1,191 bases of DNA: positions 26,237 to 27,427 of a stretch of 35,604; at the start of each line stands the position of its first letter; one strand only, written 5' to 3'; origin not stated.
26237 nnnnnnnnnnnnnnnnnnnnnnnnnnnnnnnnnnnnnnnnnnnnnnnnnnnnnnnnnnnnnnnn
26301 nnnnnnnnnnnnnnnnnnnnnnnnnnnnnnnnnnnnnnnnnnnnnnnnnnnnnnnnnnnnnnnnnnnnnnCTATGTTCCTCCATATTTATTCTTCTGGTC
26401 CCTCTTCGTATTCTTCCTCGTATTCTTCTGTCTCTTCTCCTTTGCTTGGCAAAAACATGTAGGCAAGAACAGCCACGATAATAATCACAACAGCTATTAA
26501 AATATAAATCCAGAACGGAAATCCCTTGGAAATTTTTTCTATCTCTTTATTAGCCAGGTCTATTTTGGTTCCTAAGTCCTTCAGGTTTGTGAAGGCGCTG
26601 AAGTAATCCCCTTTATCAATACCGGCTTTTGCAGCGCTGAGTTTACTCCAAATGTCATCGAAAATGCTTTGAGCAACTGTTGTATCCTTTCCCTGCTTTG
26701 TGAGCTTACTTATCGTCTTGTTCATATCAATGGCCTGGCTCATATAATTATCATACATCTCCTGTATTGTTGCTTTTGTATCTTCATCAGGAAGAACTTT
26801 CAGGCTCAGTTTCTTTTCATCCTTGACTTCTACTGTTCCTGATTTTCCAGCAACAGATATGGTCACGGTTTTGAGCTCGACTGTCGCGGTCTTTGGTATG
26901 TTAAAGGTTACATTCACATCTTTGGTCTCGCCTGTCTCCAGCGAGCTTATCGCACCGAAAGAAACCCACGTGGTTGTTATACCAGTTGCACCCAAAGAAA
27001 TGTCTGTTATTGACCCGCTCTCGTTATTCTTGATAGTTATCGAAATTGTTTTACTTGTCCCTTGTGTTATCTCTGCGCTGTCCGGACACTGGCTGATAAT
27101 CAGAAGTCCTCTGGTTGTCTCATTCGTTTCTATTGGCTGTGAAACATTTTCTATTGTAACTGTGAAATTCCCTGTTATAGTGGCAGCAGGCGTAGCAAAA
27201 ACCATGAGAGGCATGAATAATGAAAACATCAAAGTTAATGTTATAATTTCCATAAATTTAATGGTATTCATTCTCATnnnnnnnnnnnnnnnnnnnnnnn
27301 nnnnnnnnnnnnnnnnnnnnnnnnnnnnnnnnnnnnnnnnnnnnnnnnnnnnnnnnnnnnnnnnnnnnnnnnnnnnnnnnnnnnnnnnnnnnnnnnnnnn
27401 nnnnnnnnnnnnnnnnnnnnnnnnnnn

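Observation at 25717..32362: Tandemly duplicated two-gene envelope module: an unanchored sequon-dense 'canopy' protein plus a TM-anchored 'stalk' protein, SlaA/SlaB-like in logic but not in sequence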

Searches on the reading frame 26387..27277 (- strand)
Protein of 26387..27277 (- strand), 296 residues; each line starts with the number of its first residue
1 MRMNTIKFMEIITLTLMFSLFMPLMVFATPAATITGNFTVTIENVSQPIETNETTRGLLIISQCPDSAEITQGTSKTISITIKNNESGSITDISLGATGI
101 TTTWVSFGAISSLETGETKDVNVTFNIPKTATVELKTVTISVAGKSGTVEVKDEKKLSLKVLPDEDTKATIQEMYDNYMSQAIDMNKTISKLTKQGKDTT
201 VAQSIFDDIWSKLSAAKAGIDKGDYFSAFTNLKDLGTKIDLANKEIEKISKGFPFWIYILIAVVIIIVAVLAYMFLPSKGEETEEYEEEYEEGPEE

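Call 6: search_protein_families(library=pfam, proteins=[window:26387-27277:-], max_evalue=0.1)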
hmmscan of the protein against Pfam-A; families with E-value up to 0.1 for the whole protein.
window:26387-27277:- (296 aa): 9 families
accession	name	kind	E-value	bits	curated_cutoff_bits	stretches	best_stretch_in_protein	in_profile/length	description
PF10633.15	NPCBM_assoc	-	0.00033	21.2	24.4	1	70-142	1-75/78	NPCBM-associated, NEW3 domain of alpha-galactosidase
PF07705.17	CARDB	-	0.0021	18.7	22.7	1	59-138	4-82/101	CARDB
PF14023.12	Bestrophin-like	-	0.0035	17.4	32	1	159-275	77-188/232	Bestrophin-like domain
PF05545.16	FixQ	-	0.0061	16.9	29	1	258-286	13-41/49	Cbb3-type cytochrome oxidase component FixQ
PF12732.12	YtxH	-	0.018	15.9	37.5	0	165-199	35-69/71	YtxH-like protein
PF23619.1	Ig_VWA7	-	0.023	15.4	27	0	73-146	15-88/104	VWA7 Ig-like domain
PF14147.11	Spore_YhaL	-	0.039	14.1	27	1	253-289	1-33/52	Sporulation protein YhaL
PF07610.17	DUF1573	-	0.043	14.3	26.1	0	68-151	11-92/98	Protein of unknown function (DUF1573)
PF17076.12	SBE2_C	-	0.068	13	37.7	0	173-247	9-84/317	SBE2, C-terminal domain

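Call 7: search_protein_families(library=ncbifam, proteins=[window:26387-27277:-], max_evalue=0.1)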
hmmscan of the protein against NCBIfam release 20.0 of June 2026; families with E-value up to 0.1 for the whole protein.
window:26387-27277:- (296 aa): 3 families
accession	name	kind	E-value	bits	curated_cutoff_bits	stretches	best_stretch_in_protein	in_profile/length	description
NF008584.2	PRK11546.1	equivalog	0.012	15.9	200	0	187-250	39-102/145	zinc resistance sensor/chaperone ZraP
NF051431.1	Rv0361_Cterm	subfamily_domain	0.055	13.7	37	0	254-286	4-35/140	Rv0361 family membrane protein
NF038218.1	IcmG_DotF_IVB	equivalog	0.093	12.4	200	0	258-279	50-71/266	type IVB secretion system protein IcmG/DotF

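Call 34: find_related_loci(query=A5, collection=genome_contigs, flank=8000)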
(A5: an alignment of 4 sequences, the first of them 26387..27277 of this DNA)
Query A5 (296 aa) in genome_contigs; peptide patterns used: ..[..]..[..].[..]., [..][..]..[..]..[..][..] (x = any residue, [..] = any of these).
455 stretches matched a pattern; 2 encode a relative of the query (tblastn E <= 1e-3); 2 distinct loci.
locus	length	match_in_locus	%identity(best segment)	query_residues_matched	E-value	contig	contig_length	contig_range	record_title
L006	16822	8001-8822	65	4-281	5e-114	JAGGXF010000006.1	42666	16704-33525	MAG: Candidatus Aenigmatarchaeota archaeon isolate AUK145 PB_MBMC_099_c_000000000032, whole genome shotgun sequence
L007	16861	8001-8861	30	12-277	3e-38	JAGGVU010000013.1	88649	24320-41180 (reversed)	MAG: Candidatus Aenigmatarchaeota archaeon isolate AUK108 PB_MBMC_062_c_000000000012, whole genome shotgun sequence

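Call 59: search_protein_families(library=pfam, proteins=[L007:405-5318:+], max_evalue=0.01)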
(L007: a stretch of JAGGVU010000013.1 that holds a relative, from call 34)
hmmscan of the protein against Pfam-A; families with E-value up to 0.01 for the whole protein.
L007:405-5318:+ (1638 aa): 1 family
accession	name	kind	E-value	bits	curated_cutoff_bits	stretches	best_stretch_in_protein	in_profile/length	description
PF10633.15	NPCBM_assoc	-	5.2e-07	30.2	24.4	1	1394-1467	2-76/78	NPCBM-associated, NEW3 domain of alpha-galactosidase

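Call 122: search_protein_families(library=ncbifam, proteins=[L007:405-5318:+], max_evalue=0.01)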
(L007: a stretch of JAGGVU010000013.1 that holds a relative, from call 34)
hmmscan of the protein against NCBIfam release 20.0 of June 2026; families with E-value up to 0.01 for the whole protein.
L007:405-5318:+ (1638 aa): 2 families
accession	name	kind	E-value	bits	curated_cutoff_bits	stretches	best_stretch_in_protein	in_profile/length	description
TIGR04213.1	PGF_pre_PGF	domain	3.8e-26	91.9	28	1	1231-1376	7-153/153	PGF-pre-PGF domain-containing protein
NF047515.1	SpiroCoCo_C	equivalog_domain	0.0025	17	125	1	1475-1543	124-192/313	SpiroCoCo family coiled-coil protein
